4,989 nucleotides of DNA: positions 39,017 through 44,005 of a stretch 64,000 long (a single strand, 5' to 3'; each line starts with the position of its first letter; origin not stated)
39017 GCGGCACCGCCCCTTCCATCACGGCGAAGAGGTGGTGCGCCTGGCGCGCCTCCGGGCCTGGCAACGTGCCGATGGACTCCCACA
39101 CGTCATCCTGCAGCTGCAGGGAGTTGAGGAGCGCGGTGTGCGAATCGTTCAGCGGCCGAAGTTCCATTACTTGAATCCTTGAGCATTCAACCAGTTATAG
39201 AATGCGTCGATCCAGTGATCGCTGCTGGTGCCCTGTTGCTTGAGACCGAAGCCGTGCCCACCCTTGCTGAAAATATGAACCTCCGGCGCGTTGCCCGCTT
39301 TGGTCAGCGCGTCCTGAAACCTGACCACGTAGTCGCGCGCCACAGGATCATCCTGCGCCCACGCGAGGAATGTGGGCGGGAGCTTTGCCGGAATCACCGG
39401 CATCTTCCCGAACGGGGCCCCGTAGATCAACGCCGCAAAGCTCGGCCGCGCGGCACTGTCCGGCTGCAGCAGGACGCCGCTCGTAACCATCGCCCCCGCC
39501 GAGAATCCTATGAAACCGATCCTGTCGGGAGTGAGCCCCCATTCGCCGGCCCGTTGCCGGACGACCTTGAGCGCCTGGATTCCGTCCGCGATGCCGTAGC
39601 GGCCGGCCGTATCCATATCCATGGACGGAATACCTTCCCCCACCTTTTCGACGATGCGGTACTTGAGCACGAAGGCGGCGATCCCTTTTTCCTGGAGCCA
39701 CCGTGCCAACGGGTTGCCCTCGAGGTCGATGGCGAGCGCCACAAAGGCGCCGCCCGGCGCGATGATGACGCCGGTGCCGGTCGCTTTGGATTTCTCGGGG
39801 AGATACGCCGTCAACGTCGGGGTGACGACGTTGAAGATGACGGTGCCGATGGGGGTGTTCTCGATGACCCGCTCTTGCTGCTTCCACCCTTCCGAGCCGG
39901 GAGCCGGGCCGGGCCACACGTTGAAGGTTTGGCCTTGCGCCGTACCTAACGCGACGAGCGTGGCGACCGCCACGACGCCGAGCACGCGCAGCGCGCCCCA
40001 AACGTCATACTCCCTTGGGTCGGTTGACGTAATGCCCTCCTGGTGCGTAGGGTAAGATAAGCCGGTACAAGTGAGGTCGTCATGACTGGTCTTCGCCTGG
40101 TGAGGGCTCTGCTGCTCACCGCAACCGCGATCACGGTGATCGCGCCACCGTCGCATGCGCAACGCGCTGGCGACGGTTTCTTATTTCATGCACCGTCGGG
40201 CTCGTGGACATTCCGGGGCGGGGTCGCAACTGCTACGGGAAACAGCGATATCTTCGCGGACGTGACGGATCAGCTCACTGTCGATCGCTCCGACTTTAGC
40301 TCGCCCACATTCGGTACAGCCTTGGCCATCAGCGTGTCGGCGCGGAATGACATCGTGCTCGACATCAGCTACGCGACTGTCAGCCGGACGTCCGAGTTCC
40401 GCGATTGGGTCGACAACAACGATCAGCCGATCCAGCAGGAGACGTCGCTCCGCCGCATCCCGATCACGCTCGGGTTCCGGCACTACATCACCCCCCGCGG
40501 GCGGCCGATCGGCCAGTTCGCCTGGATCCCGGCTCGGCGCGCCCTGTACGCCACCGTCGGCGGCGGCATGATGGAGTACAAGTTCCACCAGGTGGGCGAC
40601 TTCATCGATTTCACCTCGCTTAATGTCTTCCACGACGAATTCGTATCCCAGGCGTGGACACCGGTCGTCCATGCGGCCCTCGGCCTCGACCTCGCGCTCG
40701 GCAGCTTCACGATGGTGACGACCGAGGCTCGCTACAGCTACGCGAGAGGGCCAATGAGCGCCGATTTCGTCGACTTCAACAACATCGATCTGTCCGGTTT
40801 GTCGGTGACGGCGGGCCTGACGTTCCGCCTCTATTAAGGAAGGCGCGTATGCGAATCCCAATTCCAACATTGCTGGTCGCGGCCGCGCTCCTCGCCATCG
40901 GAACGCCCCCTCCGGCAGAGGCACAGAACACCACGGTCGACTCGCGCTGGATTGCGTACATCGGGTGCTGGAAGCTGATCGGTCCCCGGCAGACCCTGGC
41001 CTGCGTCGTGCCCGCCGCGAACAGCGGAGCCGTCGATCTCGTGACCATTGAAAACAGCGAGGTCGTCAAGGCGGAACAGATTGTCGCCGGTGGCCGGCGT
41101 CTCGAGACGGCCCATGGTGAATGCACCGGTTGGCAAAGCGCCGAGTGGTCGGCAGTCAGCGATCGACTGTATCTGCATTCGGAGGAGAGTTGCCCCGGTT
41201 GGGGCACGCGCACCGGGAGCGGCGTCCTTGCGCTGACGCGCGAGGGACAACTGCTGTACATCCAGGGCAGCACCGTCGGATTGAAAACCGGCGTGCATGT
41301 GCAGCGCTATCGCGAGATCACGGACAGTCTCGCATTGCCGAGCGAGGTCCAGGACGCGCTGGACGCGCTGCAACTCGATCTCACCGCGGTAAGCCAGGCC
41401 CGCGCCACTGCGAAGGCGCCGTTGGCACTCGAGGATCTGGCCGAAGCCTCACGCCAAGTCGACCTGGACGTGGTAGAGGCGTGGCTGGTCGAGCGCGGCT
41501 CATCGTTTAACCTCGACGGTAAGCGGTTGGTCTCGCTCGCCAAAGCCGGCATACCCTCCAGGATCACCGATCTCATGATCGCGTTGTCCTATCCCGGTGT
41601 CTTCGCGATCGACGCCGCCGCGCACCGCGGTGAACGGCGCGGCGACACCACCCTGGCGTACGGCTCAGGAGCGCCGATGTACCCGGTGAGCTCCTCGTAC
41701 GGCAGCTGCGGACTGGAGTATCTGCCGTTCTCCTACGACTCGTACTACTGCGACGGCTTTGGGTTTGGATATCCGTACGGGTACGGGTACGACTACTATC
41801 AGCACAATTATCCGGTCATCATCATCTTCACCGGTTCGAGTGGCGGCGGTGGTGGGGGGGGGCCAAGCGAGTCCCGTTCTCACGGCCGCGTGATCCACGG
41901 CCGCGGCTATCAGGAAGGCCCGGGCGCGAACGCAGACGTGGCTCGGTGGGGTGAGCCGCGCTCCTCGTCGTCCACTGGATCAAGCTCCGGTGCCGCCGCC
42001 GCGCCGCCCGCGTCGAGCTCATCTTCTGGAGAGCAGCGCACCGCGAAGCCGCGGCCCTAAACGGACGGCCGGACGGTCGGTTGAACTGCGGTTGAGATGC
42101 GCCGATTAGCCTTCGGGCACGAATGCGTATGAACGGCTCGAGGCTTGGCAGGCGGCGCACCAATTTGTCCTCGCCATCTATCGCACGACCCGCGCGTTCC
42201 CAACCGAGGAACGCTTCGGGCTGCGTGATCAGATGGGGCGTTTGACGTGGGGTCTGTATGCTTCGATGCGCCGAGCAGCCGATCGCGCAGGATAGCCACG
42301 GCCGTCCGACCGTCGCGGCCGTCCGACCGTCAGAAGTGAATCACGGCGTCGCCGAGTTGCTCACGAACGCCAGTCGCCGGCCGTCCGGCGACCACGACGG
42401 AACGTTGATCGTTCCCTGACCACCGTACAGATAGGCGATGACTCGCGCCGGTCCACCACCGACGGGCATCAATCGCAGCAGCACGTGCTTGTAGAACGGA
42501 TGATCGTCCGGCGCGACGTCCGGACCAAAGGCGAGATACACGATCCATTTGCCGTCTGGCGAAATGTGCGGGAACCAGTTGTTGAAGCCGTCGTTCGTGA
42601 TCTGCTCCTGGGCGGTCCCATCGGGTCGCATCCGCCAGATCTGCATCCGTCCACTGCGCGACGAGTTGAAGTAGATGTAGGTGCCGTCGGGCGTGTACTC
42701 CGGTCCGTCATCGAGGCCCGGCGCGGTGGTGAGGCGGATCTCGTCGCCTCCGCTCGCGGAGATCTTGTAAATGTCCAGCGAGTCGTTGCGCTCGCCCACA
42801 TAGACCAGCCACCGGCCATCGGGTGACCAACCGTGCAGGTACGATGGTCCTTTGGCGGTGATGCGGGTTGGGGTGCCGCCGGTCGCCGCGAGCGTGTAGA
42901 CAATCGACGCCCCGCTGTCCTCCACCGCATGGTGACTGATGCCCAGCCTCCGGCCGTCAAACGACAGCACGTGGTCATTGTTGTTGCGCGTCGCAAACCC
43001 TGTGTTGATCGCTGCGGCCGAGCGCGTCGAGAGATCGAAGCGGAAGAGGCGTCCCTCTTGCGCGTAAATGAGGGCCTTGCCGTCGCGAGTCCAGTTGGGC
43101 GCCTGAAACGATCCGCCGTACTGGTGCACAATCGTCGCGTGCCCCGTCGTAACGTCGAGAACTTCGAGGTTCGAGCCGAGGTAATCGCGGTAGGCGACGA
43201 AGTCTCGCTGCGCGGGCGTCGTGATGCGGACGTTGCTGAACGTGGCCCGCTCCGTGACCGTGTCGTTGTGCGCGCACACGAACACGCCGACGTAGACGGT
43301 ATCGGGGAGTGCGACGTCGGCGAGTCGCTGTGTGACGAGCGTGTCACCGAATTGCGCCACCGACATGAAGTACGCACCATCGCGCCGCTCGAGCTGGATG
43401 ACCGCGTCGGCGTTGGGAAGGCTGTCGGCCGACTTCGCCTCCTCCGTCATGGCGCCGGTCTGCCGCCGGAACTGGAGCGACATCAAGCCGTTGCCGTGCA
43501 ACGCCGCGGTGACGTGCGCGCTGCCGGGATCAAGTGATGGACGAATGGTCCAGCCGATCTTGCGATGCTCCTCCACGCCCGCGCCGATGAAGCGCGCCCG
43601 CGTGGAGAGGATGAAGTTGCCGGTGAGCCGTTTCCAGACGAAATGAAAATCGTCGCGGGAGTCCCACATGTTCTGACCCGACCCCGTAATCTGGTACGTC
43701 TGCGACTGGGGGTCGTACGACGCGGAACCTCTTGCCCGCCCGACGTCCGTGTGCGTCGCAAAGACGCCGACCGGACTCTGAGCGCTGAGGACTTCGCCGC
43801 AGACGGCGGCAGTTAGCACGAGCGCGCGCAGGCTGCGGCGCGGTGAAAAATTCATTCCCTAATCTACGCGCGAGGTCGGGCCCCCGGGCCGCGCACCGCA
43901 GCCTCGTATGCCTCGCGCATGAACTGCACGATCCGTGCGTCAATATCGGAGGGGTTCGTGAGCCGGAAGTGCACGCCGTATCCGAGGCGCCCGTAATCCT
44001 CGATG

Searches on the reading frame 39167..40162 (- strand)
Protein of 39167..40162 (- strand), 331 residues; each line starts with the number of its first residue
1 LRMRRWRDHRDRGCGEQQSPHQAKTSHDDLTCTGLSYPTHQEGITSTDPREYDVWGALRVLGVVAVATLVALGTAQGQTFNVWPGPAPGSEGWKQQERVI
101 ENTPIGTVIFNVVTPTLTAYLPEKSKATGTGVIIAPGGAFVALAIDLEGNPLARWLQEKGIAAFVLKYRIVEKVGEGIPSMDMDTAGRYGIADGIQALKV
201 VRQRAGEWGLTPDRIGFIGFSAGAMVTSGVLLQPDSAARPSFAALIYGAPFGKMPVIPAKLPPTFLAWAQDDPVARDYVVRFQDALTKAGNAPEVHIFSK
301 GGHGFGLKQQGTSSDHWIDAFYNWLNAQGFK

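Call 45: search_protein_families(library=pfam, proteins=[window:39167-40162:-], max_evalue=0.0001)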
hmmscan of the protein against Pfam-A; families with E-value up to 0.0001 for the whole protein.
window:39167-40162:- (331 aa): 3 families
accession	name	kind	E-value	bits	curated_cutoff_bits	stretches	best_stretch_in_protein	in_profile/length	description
PF07859.19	Abhydrolase_3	-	3e-08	34.1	25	0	191-248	49-108/210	alpha/beta hydrolase fold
PF00326.27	Peptidase_S9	-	9.7e-08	32.2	22.6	0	270-326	154-207/213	Prolyl oligopeptidase family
PF00135.34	COesterase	-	4e-06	26.5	27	1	181-244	151-212/515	Carboxylesterase family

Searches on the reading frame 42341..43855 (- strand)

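Call 45: search_protein_families(library=pfam, proteins=[window:42341-43855:-], max_evalue=0.0001)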
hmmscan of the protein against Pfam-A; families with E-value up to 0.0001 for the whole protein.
window:42341-43855:- (504 aa): 2 families
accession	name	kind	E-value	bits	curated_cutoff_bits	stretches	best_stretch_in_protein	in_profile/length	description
PF07676.18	PD40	-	2.6e-27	94.6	20.9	3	374-408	3-38/38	WD40-like Beta Propeller Repeat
PF00930.27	DPPIV_N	-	2.7e-08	33.4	22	0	327-377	33-80/354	Dipeptidyl peptidase IV (DPP IV) N-terminal region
